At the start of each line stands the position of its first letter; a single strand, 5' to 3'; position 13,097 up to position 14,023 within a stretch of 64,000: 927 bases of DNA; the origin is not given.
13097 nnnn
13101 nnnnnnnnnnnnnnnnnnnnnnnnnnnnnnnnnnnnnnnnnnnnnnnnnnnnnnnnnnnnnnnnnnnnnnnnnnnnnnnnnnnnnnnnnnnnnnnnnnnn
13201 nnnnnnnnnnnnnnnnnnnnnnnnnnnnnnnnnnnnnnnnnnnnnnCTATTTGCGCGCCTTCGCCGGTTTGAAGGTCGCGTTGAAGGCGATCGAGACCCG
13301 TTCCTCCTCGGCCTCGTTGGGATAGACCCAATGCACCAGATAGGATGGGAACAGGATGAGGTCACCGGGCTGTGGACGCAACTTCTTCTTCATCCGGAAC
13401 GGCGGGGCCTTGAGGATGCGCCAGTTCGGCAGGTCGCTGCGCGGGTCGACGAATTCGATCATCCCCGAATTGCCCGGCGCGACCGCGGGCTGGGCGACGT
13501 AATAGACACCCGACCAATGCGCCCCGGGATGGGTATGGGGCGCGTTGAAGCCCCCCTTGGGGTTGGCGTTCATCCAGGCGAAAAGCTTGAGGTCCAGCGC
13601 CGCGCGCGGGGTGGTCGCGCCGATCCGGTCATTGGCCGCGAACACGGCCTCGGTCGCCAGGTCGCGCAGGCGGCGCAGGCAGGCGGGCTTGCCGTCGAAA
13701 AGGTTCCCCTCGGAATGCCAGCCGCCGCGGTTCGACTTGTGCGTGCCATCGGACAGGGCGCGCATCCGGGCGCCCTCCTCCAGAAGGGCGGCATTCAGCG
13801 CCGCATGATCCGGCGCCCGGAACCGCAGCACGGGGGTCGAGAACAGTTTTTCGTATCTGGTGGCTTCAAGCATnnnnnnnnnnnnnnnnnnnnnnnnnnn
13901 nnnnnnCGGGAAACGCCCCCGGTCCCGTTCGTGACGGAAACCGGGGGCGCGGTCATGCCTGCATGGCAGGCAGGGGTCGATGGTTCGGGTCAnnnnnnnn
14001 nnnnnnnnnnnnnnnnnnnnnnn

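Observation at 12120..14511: Two secreted PepSY-domain proteins with ~100-residue pure Asp/Glu tails flank a 2OG-Fe(II) oxygenase beside a membrane-anchored LuxR regulator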

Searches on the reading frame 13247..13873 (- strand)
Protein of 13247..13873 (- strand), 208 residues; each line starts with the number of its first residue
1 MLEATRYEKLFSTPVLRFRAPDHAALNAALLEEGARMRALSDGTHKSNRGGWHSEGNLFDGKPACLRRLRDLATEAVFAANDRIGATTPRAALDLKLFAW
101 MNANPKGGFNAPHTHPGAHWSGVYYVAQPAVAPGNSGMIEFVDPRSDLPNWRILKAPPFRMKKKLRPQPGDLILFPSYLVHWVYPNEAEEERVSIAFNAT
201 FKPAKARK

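Call 3: search_protein_families(library=pfam, proteins=[window:13247-13873:-], max_evalue=1)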
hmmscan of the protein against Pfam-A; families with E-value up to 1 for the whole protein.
window:13247-13873:- (208 aa): 4 families
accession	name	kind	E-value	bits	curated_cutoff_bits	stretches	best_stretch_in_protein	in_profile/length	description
PF13759.12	2OG-FeII_Oxy_5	-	4.6e-23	82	27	1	99-198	2-101/101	Putative 2OG-Fe(II) oxygenase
PF00190.28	Cupin_1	-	1.3e-06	28.6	22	1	94-198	30-114/151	Cupin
PF13640.12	2OG-FeII_Oxy_3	-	0.00042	21.7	27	1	118-198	28-96/98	2OG-Fe(II) oxygenase superfamily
PF07883.17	Cupin_2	-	0.042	14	27.2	0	168-190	41-62/70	Cupin domain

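Call 4: search_protein_families(library=ncbifam, proteins=[window:13247-13873:-], max_evalue=1)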
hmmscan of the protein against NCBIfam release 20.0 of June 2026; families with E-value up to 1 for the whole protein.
window:13247-13873:- (208 aa): 2 families
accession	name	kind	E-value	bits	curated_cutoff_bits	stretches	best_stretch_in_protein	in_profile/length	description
TIGR02466.1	TIGR02466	subfamily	1.7e-27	96.6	62.5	1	9-199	2-198/201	TIGR02466 family protein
TIGR01762.1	chlorin-enz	subfamily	0.074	12.3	226.3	1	165-206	211-251/288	chlorinating enzyme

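Call 31: find_homologous_proteins(query=window:13247-13873:-, max_evalue=1e-10)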
Query window:13247-13873:- (208 aa): 854 proteins with E <= 1e-10 among 1843 candidates; the best 120 are listed.
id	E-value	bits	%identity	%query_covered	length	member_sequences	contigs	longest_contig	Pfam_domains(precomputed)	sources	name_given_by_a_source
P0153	9.0e-139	478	100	100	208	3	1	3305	PF00190.29,PF13759.13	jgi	-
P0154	1.3e-109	383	81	99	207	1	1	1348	PF00190.29,PF13759.13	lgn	-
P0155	5.7e-109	381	79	98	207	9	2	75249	PF13759.13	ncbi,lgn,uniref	ncbi:TIGR02466 family protein [Roseovarius sp. SYSU LYC5161]|uniref:TIGR02466 family protein n=1 Tax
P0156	5.7e-109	381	80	99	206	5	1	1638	PF00190.29,PF13759.13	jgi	-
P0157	7.5e-109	380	79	98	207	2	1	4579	PF13759.13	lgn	-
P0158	1.9e-108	379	78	100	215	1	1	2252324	PF00190.29,PF13759.13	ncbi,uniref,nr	ncbi:hypothetical protein KUH32_01545 [Thalassococcus sp. CAU 1522]|uniref:2OG-Fe(II) oxygenase n=1 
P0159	7.0e-108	377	77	99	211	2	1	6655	PF13759.13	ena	-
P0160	5.9e-107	374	78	99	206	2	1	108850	PF00190.29,PF13759.13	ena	-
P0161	1.4e-106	373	78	99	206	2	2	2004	PF00190.29,PF13759.13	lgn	-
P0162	1.5e-106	373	77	99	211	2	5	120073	PF13759.13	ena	-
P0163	1.9e-106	372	77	100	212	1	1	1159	PF13759.13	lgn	-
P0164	5.3e-106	371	77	100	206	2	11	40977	PF13640.13,PF13759.13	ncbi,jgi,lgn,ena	-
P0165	1.9e-105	369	78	99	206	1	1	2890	PF13759.13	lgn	-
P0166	6.8e-105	367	76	99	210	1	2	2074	PF13759.13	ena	-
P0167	5.3e-104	364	75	100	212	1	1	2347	PF00190.29,PF13759.13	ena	-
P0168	1.6e-102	359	73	100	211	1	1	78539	PF00190.29,PF13759.13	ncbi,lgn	-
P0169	2.9e-102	359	74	99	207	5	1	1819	PF00190.29,PF13759.13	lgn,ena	-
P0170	5.4e-102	358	71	100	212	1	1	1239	PF13640.13,PF00190.29,PF13759.13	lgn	-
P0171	6.2e-102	358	79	93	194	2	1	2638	PF13759.13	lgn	-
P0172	7.4e-102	357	74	99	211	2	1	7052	PF00190.29,PF13759.13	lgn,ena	-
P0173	7.5e-102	357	74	99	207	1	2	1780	PF13759.13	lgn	-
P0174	1.6e-101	356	75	97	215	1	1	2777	PF00190.29,PF13759.13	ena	-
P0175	2.3e-101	356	74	99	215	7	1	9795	PF00190.29,PF13759.13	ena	-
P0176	1.5e-100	353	73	97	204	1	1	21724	PF00190.29,PF13759.13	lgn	-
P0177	1.5e-100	353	74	99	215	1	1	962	PF00190.29,PF13759.13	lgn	-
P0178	4.0e-100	352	74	99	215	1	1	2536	PF00190.29,PF13759.13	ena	-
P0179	6.1e-100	351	71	100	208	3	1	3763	PF00190.29,PF13759.13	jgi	jgi:uncharacterized protein (TIGR02466 family)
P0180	8.3e-100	351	74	97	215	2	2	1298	PF00190.29,PF13759.13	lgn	-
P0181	9.7e-100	350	71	100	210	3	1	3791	PF13640.13,PF00190.29,PF13759.13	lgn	-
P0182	1.4e-99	350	72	99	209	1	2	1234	PF13759.13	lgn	-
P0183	1.5e-99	350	73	99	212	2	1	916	PF13640.13,PF00190.29,PF13759.13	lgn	-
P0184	2.0e-99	349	73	97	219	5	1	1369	PF00190.29,PF13759.13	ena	-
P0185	2.2e-99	349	73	97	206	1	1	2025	PF13640.13,PF00190.29,PF13759.13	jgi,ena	-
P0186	3.0e-99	349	74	100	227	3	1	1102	PF13759.13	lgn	-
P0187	3.2e-99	349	74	97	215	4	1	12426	PF00190.29,PF13759.13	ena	-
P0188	8.5e-99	347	74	100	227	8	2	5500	PF13759.13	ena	-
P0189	1.8e-98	346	71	99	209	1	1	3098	PF00190.29,PF13759.13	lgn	-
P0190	3.0e-98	345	74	99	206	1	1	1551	PF13640.13,PF13759.13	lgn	-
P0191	3.9e-98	345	70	100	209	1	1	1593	PF13640.13,PF13759.13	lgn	-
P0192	5.7e-98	345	72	97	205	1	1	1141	PF00190.29,PF13759.13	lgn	-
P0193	6.0e-98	344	73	97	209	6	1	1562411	PF00190.29,PF13759.13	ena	-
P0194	1.2e-97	344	71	97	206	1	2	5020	PF00190.29,PF13759.13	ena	-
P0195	1.6e-97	343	72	100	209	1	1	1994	PF00190.29,PF13759.13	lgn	-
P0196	2.4e-97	343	72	99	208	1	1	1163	PF00190.29,PF13759.13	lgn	-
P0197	4.7e-97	342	72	97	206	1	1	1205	PF13759.13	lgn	-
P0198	4.9e-97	342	72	97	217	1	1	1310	PF00190.29,PF13759.13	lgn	-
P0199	5.7e-97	341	73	97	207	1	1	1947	PF00190.29,PF13759.13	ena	-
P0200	8.6e-97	341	70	99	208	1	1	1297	PF00190.29,PF13759.13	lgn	-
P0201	8.7e-97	341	72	97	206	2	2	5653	PF00190.29,PF13759.13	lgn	-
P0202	9.0e-97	341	67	99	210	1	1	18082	PF00190.29,PF13759.13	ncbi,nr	ncbi:MAG: hypothetical protein HKN27_00425 [Silicimonas sp.]|nr:hypothetical protein [Silicimonas sp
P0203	9.9e-97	341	71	99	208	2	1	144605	PF13640.13,PF00190.29,PF13759.13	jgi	jgi:uncharacterized protein (TIGR02466 family)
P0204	1.8e-96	340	72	99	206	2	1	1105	PF13759.13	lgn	-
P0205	1.9e-96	340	71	97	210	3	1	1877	PF00190.29,PF13759.13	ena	-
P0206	2.7e-96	339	72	97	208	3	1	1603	PF13759.13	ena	-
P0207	3.1e-96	339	68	100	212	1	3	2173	PF00190.29,PF13759.13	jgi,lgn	jgi:uncharacterized protein (TIGR02466 family)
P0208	6.8e-96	338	70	100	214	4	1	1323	PF13759.13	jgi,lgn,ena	-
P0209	7.7e-96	338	72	97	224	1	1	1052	PF13759.13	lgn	-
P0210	8.9e-96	337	68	99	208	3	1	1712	PF00190.29,PF13759.13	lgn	-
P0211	9.7e-96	337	71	97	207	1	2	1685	PF13759.13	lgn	-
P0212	1.1e-95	337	70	99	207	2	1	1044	PF13759.13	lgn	-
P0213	1.6e-95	337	69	100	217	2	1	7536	PF13640.13,PF13759.13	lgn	-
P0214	1.7e-95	336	71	99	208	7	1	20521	PF00190.29,PF13759.13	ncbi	-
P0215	1.8e-95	336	73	99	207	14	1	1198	PF00190.29,PF13759.13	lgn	-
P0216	2.0e-95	336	70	100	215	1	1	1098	PF13759.13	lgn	-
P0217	2.1e-95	336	69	99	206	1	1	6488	PF13759.13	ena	-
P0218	2.6e-95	336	70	99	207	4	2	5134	PF00190.29,PF13759.13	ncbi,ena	-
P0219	3.1e-95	336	69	100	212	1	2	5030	PF13759.13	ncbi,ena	-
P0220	4.3e-95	335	69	99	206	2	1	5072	PF13640.13,PF13759.13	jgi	-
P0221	5.0e-95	335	69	99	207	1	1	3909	PF13759.13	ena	-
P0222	5.2e-95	335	73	96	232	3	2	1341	PF00190.29,PF13759.13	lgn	-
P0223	8.0e-95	334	72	97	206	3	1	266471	PF13759.13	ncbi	-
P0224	9.5e-95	334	68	99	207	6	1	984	PF13759.13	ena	-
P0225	1.1e-94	334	73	97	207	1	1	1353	PF00190.29,PF13759.13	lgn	-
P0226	1.3e-94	334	70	99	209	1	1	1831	PF00190.29,PF13759.13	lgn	-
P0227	1.5e-94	333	70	99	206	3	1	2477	PF00190.29,PF13759.13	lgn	-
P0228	1.8e-94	333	71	99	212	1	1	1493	PF00190.29,PF13759.13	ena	-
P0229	1.8e-94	333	70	99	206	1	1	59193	PF00190.29,PF13759.13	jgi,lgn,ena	-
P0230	2.9e-94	332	69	100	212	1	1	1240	PF00190.29,PF13759.13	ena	-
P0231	3.1e-94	332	69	99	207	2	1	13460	PF13759.13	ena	-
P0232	3.5e-94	332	68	99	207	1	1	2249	PF13759.13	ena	-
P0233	3.5e-94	332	68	100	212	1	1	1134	PF13759.13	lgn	-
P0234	4.2e-94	332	70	99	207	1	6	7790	PF13759.13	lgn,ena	-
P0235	4.5e-94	332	70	99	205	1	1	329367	PF00190.29,PF13759.13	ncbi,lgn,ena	-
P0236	5.6e-94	332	66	99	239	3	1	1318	PF13759.13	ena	-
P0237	6.4e-94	331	69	97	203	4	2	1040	PF13640.13,PF00190.29,PF13759.13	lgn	-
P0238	6.7e-94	331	70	98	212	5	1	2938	PF13759.13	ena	-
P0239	8.6e-94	331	70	99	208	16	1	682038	PF13759.13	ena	-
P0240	9.0e-94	331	67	100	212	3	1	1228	PF13759.13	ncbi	-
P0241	1.2e-93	330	69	98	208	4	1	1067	PF00190.29,PF13759.13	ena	-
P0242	1.3e-93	330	68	99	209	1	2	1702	PF00190.29,PF13759.13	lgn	-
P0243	1.3e-93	330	69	98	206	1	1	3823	PF00190.29,PF13759.13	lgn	-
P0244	1.5e-93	330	68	100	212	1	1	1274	PF13759.13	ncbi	-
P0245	1.8e-93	330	68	99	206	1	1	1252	PF00190.29,PF13759.13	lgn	-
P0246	1.9e-93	330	69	99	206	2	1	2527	PF13759.13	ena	-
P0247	2.2e-93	330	73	97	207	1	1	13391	PF13759.13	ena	-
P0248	2.2e-93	330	69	99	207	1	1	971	PF13759.13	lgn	-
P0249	2.5e-93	329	69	99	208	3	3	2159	PF00190.29,PF13759.13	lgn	-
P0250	2.9e-93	329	69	97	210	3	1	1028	PF00190.29,PF13759.13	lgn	-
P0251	2.9e-93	329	72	98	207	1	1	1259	PF13759.13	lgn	-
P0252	3.1e-93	329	69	99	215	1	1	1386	PF13759.13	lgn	-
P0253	3.5e-93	329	69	99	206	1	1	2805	PF13640.13,PF00190.29,PF13759.13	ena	-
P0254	3.6e-93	329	68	99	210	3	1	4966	PF00190.29,PF13759.13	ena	-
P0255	3.6e-93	329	69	99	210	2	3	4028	PF00190.29,PF13759.13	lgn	-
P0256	4.1e-93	329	68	97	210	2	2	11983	PF00190.29,PF13759.13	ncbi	-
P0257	4.8e-93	328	69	100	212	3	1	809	PF00190.29,PF13759.13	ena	-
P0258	4.9e-93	328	70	97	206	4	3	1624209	PF13759.13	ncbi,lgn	-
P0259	6.6e-93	328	70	97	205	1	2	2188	PF00190.29,PF13759.13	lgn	-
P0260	6.6e-93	328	68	100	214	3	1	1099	PF00190.29,PF13759.13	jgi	-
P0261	8.8e-93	328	69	99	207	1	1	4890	PF00190.29,PF13759.13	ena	-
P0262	9.1e-93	328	71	98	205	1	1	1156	PF00190.29,PF13759.13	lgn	-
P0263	9.4e-93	328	69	99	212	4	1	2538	PF00190.29,PF13759.13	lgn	-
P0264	1.0e-92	327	68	99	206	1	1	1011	PF00190.29,PF13759.13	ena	-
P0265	1.2e-92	327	69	99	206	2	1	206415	PF13759.13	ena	-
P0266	1.2e-92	327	69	100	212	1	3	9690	PF13640.13,PF00190.29,PF13759.13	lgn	-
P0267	1.3e-92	327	69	99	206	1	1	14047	PF00190.29,PF13759.13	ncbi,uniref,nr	ncbi:TIGR02466 family protein [uncultured Ruegeria sp.]|uniref:TIGR02466 family protein n=1 Tax=uncu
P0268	1.5e-92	327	68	97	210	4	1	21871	PF00190.29,PF13759.13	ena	-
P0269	1.6e-92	327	69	97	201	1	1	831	PF13640.13,PF00190.29,PF13759.13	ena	-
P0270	2.1e-92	326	69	99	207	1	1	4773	PF13759.13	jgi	-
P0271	2.2e-92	326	68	97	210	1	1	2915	PF13640.13,PF00190.29,PF13759.13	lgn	-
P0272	2.2e-92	326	69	100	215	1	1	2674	PF13759.13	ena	-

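Call 32: find_encoding_contigs(protein=P0155, flank=5000, max_places=2)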
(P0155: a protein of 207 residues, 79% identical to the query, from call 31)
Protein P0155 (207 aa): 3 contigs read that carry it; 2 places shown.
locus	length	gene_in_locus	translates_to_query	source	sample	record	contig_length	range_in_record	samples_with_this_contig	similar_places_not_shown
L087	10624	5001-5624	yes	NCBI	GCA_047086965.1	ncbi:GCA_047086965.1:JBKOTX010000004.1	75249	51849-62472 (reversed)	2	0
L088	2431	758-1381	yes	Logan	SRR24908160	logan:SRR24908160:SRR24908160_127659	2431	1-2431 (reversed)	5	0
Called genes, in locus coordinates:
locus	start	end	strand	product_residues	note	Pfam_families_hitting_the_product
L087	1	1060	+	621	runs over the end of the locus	PF21710:Spt6_S1 (faint), PF00575:S1, PF23459:S1_RRP5, PF00575:S1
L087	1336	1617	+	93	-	PF00216:Bac_DNA_binding, PF18291:HU-HIG (weak), PF14908:HU-CCDC81_euk_1 (weak)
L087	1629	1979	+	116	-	PF06305:LapA_dom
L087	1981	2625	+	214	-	PF00697:PRAI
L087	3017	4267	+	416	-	PF00291:PALP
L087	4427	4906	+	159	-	-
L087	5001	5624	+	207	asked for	PF13759:2OG-FeII_Oxy_5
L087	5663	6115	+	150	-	-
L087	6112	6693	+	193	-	PF00196:GerE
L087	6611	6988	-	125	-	PF09996:DUF2237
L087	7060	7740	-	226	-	PF01195:Pept_tRNA_hydro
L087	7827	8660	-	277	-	PF00793:DAHP_synth_1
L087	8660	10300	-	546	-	-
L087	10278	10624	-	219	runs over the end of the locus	PF00005:ABC_tran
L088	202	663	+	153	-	PF13670:PepSY_2 (weak)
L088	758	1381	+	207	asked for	PF13759:2OG-FeII_Oxy_5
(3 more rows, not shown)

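Call 33: find_encoding_contigs(protein=P0158, flank=5000, max_places=2)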
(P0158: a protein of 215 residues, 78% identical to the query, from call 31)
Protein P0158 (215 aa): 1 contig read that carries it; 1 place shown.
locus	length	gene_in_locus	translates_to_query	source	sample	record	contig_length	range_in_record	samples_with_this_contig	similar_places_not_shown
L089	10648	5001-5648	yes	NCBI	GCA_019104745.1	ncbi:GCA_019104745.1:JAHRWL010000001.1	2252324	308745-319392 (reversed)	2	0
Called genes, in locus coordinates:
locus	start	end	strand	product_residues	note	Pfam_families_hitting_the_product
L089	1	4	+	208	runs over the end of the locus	PF00857:Isochorismatase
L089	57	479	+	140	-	PF13622:4HBT_3, PF03061:4HBT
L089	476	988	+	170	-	PF13622:4HBT_3, PF03061:4HBT (weak)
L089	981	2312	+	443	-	PF01554:MatE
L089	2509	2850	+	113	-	-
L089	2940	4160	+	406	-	PF00291:PALP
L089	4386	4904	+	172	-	-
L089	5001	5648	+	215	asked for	PF00190:Cupin_1 (weak), PF13759:2OG-FeII_Oxy_5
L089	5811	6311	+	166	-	-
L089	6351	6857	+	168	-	PF00196:GerE (weak)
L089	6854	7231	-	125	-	PF09996:DUF2237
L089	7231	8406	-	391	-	PF00144:Beta-lactamase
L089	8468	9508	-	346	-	PF10094:DUF2332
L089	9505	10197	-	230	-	PF01195:Pept_tRNA_hydro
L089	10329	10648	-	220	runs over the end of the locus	PF01386:Ribosomal_L25p, PF14693:Ribosomal_TL5_C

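Call 34: find_encoding_contigs(protein=P0203, flank=5000, max_places=2)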
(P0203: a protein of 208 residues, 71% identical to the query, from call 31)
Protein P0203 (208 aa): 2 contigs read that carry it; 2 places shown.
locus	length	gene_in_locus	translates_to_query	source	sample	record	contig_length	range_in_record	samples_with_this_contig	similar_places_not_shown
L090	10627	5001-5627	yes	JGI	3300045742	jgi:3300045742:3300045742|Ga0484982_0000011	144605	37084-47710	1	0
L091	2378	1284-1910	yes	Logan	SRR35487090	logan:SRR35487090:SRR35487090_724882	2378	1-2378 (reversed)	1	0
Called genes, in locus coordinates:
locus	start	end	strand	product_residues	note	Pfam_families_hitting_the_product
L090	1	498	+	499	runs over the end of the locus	PF13742:tRNA_anti_2, PF02601:Exonuc_VII_L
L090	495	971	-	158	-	-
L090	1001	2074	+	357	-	PF13207:AAA_17 (faint), PF02881:SRP54_N (weak), PF13191:AAA_16 (faint), PF06414:Zeta_toxin (weak), PF00448:SRP54, PF13401:AAA_22 (weak), PF13604:AAA_30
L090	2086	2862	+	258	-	-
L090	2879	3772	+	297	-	PF00892:EamA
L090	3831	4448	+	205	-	PF04279:IspA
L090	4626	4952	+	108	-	-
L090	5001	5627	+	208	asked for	PF00190:Cupin_1 (faint), PF13640:2OG-FeII_Oxy_3 (weak), PF13759:2OG-FeII_Oxy_5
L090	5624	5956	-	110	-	-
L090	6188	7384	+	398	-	PF01053:Cys_Met_Meta_PP, PF00155:Aminotran_1_2, PF01041:DegT_DnrJ_EryC1 (weak), PF00266:Aminotran_5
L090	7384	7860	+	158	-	PF00583:Acetyltransf_1 (weak), PF13673:Acetyltransf_10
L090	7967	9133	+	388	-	PF13439:Glyco_transf_4 (weak), PF13579:Glyco_trans_4_4 (weak), PF20706:GT4-conflict (weak), PF00534:Glycos_transf_1, PF13692:Glyco_trans_1_4, PF13524:Glyco_trans_1_2 (weak)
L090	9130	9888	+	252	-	PF00117:GATase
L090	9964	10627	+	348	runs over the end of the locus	PF02649:GCHY-1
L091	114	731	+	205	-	PF04279:IspA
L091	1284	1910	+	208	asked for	PF00190:Cupin_1 (faint), PF13640:2OG-FeII_Oxy_3 (weak), PF13759:2OG-FeII_Oxy_5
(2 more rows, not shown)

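Call 35: find_encoding_contigs(protein=P0258, flank=5000, max_places=2)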
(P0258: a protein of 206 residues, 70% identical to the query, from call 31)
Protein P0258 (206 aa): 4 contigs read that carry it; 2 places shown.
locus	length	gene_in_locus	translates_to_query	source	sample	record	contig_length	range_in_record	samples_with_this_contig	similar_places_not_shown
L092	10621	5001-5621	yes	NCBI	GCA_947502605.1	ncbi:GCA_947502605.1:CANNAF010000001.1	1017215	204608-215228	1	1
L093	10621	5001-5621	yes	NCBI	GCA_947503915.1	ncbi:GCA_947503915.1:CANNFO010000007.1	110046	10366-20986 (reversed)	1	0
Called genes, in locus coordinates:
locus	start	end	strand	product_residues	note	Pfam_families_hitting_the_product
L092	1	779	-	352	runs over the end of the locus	-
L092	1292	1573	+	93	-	PF00216:Bac_DNA_binding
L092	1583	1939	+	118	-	PF06305:LapA_dom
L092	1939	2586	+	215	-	PF00697:PRAI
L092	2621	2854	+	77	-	-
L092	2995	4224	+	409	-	PF00291:PALP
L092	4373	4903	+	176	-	-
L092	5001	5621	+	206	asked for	PF13759:2OG-FeII_Oxy_5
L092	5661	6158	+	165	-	-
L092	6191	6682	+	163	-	PF00196:GerE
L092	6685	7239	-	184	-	PF00196:GerE (faint)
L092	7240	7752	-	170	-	-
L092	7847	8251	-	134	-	PF09996:DUF2237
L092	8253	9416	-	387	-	PF00144:Beta-lactamase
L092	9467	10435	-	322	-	PF10094:DUF2332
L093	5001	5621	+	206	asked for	PF13759:2OG-FeII_Oxy_5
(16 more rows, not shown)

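Call 37: search_solved_structures(query=A4, max_evalue=0.01, show_alignments=2)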
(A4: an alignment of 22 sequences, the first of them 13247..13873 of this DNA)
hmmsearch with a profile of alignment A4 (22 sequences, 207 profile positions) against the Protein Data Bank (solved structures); distinct sequences matched with E-value up to 0.01: 2.
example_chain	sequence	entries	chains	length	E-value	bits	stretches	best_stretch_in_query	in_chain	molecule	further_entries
2rg4_A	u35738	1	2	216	2.2e-11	46.9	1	65-201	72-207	Uncharacterized protein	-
3bvc_A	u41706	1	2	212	2.4e-10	43.5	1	88-201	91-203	Uncharacterized protein Ism_01780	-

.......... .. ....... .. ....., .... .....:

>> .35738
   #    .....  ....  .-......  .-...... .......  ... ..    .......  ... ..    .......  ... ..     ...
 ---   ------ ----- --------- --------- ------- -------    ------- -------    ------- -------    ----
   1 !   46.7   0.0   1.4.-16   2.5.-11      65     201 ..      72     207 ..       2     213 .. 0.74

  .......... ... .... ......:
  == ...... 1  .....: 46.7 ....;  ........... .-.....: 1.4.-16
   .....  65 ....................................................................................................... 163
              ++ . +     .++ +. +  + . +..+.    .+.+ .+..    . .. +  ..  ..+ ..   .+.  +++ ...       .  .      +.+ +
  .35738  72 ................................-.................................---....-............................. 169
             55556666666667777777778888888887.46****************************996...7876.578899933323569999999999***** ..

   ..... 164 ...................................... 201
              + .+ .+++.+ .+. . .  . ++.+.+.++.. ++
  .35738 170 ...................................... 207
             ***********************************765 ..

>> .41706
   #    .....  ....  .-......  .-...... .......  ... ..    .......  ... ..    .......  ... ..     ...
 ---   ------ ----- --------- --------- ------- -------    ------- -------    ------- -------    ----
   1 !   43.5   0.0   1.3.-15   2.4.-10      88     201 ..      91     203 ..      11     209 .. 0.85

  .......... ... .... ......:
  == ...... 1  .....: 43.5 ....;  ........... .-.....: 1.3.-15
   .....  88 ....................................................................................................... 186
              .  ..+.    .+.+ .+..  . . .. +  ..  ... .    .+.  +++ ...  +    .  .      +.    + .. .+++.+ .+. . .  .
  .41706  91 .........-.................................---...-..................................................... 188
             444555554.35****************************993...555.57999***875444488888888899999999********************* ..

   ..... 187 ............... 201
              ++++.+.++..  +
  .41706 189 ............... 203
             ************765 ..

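Call 38: find_related_loci(query=A4, collection=metagenome_contigs, flank=4000)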
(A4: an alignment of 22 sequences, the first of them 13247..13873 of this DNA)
Query A4 (208 aa) in metagenome_contigs; peptide patterns used: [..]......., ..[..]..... (x = any residue, [..] = any of these).
197 stretches matched a pattern; 156 encode a relative of the query (tblastn E <= 1e-3); the best 80 are kept; 80 distinct loci.
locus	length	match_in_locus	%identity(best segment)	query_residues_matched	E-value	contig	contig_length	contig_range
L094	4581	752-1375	100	1-208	3e-142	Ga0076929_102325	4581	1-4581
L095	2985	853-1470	80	1-206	4e-116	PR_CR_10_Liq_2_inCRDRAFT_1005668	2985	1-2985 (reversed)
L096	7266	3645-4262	80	1-206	9e-113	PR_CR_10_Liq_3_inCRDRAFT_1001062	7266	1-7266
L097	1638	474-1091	80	1-206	3e-120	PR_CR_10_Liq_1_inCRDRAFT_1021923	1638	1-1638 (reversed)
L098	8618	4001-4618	77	1-208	6e-110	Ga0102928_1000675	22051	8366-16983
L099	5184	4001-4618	77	1-208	6e-110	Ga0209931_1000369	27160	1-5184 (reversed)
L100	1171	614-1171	82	2-187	1e-113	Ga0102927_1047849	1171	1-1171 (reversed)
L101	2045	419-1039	71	1-207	8e-105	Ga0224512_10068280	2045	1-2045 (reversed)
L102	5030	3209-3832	69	1-208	7e-99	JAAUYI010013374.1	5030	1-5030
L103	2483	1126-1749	69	1-208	4e-102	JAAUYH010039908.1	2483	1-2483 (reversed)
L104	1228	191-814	67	1-208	4e-106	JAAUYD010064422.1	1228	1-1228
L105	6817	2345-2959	70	1-205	8e-98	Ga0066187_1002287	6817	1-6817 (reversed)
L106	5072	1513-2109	70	1-199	1e-97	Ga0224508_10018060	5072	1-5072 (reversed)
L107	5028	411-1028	72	1-206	1e-97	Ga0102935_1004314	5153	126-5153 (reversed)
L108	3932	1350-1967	72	1-206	3e-98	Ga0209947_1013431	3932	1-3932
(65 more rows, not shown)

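Call 48: predict_structure(alignment_id=A4)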
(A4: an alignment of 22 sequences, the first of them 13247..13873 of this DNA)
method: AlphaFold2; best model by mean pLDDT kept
length: 208 residues; sequences in the alignment: 22
mean_pLDDT: 76.1   pTM: 0.79
mean pLDDT of the five models: 76.1, 75.9, 67.8, 65.4, 60.5
residues with pLDDT >= 90: 62; 70-90: 71; 50-70: 44; < 50: 31
segments of 3 or more residues with pLDDT < 50: 133-159
pLDDT, mean of each block of 10 residues (from residue 1): 73 79 96 94 69 89 95 94 85 91 76 66 83 47 42 46 69 74 63 89 78
secondary structure, 60 per line:
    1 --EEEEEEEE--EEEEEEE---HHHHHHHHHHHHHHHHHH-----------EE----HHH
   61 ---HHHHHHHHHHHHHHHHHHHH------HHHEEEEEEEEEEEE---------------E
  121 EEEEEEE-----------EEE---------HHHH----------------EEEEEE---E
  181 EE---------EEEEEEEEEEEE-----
elements in order: E3-10 E13-19 H23-40 H64-83 E93-104 E120-127 E139-141 H151-154 E171-176 E180-182 E192-203
